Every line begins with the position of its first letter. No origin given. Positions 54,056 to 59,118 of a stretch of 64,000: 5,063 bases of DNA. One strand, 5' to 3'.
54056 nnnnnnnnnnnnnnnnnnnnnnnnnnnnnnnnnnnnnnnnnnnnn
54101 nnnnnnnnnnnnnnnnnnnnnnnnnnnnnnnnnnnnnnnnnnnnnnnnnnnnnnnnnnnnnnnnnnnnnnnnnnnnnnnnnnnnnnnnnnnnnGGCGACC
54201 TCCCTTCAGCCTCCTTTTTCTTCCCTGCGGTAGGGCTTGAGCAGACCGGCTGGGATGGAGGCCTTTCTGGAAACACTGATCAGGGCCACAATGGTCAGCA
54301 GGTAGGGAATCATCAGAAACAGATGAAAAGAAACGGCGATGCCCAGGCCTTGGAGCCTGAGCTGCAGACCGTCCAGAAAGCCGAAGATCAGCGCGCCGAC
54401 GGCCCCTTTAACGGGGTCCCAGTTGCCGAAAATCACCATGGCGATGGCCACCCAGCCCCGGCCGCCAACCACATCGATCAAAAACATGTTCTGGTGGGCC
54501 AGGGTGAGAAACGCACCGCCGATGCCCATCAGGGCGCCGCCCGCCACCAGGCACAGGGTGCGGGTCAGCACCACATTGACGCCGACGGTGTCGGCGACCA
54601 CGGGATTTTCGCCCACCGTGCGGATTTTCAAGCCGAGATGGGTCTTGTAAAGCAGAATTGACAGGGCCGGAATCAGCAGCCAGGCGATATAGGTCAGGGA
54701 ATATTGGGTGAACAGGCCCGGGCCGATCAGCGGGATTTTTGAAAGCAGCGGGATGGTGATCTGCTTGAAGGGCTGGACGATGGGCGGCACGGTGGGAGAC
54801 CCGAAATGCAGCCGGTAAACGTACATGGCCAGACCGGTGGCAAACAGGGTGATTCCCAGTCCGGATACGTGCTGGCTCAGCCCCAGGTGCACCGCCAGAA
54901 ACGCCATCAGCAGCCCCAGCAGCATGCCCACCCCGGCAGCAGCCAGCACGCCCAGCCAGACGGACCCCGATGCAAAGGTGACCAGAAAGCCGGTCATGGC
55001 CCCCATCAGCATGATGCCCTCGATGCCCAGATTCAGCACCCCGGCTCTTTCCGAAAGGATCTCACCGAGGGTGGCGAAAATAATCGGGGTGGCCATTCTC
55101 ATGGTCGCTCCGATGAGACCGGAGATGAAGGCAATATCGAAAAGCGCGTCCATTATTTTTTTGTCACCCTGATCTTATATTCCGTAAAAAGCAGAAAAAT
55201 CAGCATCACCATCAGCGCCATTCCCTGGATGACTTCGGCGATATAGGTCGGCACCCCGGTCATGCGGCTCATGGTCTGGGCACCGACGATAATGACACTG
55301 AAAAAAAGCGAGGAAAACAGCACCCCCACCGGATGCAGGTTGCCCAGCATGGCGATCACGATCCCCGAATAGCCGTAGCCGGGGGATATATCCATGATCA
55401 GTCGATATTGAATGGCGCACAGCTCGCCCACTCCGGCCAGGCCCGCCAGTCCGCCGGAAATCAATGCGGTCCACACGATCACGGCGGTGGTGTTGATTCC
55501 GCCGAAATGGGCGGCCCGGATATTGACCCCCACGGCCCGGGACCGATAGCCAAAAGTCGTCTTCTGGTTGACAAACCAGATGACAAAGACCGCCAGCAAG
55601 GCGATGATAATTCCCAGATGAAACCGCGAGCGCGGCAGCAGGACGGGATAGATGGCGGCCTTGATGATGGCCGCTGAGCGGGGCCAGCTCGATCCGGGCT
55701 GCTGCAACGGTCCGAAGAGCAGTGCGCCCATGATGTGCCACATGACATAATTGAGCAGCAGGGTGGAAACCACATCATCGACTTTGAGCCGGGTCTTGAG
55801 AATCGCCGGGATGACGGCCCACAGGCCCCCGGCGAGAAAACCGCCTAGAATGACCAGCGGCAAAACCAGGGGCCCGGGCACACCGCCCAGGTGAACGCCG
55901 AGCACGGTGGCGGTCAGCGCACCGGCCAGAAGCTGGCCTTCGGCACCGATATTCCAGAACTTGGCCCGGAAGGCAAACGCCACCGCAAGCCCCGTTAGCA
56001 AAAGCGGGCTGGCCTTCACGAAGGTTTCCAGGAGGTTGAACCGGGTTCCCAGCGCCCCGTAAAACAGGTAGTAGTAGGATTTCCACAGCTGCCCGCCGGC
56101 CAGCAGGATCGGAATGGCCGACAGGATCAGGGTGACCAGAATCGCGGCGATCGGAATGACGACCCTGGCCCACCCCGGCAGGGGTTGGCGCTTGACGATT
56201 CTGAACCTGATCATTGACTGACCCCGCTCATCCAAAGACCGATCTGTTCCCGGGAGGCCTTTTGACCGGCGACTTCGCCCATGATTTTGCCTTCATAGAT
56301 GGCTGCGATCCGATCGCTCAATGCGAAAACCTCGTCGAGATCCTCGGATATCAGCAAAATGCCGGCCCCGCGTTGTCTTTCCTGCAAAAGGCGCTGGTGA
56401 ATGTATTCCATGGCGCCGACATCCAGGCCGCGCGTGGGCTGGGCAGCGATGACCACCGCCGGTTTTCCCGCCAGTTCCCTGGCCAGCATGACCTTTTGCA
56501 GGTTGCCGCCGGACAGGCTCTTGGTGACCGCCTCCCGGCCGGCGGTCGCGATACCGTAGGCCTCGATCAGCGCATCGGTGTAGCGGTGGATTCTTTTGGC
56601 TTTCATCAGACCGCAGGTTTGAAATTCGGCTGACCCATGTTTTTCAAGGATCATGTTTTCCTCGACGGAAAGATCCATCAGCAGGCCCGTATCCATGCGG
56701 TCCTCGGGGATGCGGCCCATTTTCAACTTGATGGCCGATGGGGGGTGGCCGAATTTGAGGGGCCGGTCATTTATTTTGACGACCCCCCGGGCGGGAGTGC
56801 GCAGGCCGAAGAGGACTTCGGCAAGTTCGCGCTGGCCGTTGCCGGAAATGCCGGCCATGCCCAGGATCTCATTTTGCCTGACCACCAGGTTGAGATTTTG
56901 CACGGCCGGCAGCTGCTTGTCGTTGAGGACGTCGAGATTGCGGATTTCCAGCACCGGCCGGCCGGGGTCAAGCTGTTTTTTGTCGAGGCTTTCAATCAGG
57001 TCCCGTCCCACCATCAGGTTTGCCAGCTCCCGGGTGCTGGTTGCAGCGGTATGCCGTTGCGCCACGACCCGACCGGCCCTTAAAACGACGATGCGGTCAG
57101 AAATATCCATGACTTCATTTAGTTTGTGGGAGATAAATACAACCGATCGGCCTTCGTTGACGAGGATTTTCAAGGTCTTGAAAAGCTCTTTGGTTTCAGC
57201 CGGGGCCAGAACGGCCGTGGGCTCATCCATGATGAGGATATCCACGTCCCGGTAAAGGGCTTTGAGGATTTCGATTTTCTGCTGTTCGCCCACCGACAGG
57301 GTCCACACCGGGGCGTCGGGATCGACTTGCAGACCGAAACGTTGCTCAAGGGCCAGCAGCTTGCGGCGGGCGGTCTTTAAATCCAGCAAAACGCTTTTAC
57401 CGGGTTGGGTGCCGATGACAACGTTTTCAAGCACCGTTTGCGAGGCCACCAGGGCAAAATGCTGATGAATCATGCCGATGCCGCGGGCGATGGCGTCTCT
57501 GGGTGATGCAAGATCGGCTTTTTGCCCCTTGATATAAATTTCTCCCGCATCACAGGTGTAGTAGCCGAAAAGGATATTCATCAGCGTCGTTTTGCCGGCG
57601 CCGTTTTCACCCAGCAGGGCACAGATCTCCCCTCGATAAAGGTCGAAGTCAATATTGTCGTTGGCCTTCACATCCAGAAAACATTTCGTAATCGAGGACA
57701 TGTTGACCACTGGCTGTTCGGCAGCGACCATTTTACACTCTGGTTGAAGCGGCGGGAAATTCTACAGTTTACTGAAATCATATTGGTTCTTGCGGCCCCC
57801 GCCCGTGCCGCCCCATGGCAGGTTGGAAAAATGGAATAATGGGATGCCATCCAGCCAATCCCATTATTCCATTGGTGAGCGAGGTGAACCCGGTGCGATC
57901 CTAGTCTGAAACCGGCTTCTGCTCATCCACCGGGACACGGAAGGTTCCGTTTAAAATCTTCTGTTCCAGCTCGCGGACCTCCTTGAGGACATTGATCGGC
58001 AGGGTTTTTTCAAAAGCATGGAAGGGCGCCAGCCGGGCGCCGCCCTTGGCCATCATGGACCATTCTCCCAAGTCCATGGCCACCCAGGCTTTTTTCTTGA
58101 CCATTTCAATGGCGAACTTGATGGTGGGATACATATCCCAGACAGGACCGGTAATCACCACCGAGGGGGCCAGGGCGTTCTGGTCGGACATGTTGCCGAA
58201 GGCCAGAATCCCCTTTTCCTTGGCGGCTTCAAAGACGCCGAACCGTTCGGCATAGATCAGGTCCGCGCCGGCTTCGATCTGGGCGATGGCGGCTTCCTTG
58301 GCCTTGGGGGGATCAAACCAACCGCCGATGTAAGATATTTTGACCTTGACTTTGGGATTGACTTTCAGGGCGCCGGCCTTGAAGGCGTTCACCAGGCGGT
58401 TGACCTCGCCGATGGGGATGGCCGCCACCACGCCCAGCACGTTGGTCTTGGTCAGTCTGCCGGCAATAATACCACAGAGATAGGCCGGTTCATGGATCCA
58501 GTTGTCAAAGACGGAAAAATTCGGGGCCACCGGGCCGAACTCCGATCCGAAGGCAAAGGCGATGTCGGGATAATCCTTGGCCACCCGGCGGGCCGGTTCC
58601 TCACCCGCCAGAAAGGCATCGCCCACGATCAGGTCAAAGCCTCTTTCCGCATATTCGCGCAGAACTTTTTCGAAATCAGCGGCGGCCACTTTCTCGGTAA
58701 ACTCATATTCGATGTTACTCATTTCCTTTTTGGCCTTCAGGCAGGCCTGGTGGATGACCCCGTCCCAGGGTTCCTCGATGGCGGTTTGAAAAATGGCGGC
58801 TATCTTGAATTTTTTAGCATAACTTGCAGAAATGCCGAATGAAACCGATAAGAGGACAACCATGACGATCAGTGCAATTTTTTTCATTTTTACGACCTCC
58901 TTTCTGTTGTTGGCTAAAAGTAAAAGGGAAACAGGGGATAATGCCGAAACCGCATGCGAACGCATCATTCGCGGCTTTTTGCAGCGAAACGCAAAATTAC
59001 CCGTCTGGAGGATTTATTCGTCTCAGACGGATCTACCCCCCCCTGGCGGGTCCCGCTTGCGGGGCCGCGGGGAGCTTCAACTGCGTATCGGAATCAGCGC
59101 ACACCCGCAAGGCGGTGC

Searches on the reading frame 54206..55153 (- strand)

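Call 20: search_protein_families(library=pfam, proteins=[window:54206-55153:-], max_evalue=0.01)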
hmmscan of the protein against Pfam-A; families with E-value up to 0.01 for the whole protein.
window:54206-55153:- (315 aa): 1 family
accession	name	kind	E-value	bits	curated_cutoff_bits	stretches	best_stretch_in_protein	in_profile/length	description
PF02653.21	BPD_transp_2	-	2.1e-31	109.5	26.8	1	16-290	4-268/269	Branched-chain amino acid transport system / permease component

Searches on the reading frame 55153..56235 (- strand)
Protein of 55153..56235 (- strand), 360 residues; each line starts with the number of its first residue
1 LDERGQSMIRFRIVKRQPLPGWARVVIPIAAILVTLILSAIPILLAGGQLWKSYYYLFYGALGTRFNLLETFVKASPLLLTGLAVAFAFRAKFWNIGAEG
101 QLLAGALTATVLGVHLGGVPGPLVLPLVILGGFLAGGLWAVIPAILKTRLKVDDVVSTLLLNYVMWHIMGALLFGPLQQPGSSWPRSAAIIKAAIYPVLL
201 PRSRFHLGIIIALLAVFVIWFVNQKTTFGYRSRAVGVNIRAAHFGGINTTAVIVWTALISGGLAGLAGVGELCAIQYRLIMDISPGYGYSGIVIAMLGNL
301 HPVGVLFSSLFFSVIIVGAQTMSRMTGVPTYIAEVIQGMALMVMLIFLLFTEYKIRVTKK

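Call 20: search_protein_families(library=pfam, proteins=[window:55153-56235:-], max_evalue=0.01)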
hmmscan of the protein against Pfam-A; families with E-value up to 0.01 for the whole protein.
window:55153-56235:- (360 aa): 1 family
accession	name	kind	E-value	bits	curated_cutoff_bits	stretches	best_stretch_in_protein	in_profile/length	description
PF02653.21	BPD_transp_2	-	1.3e-40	139.7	26.8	1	68-345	2-269/269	Branched-chain amino acid transport system / permease component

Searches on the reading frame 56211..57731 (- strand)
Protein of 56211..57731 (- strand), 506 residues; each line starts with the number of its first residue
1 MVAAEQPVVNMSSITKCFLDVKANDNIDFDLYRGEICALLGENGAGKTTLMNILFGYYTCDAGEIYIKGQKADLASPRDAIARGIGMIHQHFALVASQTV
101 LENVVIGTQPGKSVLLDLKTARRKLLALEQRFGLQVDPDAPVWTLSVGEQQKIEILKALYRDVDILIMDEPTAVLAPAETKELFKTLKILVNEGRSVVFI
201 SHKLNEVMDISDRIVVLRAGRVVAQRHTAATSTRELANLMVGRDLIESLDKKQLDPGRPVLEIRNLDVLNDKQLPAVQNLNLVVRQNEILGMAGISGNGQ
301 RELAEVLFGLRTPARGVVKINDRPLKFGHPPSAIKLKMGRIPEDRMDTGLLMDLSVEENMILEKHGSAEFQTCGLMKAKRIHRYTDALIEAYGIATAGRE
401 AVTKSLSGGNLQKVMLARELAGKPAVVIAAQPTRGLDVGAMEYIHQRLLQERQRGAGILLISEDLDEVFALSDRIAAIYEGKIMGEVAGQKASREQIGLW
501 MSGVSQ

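Call 20: search_protein_families(library=pfam, proteins=[window:56211-57731:-], max_evalue=0.01)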
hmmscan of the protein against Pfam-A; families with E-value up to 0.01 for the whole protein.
window:56211-57731:- (506 aa): 6 families
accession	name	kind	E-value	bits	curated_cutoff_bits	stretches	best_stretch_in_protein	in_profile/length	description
PF00005.33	ABC_tran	-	3.9e-47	160.7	25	2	25-173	2-137/137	ABC transporter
PF13304.12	AAA_21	-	1.9e-07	31.9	27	1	141-205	234-301/304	AAA domain, putative AbiEii toxin, Type IV TA system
PF00308.24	Bac_DnaA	-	2.7e-05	24.9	23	1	150-214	85-151/162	Bacterial DnaA ATPAse domain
PF13476.12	AAA_23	-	0.0034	18.5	27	1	24-54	12-39/201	AAA domain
PF13401.12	AAA_22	-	0.0036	18.1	27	0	35-192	6-109/130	AAA domain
PF03193.22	RsgA_GTPase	-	0.0044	17.3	30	0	32-65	104-137/174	RsgA GTPase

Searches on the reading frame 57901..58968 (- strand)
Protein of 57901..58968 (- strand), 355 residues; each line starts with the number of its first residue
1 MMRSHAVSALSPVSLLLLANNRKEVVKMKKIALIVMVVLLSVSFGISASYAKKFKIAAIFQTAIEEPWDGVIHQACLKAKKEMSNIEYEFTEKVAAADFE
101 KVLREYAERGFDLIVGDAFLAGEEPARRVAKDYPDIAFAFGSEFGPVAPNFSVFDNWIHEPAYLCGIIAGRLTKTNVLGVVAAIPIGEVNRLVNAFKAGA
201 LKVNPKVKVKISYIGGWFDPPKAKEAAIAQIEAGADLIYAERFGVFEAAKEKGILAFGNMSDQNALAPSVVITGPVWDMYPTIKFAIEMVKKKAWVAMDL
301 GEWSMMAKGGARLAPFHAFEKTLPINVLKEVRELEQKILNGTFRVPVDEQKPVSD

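Call 20: search_protein_families(library=pfam, proteins=[window:57901-58968:-], max_evalue=0.01)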
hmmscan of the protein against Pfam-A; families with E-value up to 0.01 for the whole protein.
window:57901-58968:- (355 aa): 1 family
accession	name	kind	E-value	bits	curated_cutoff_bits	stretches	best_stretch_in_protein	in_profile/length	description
PF02608.20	Bmp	-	4.3e-35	121.6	24.1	1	66-347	15-299/301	ABC transporter substrate-binding protein PnrA-like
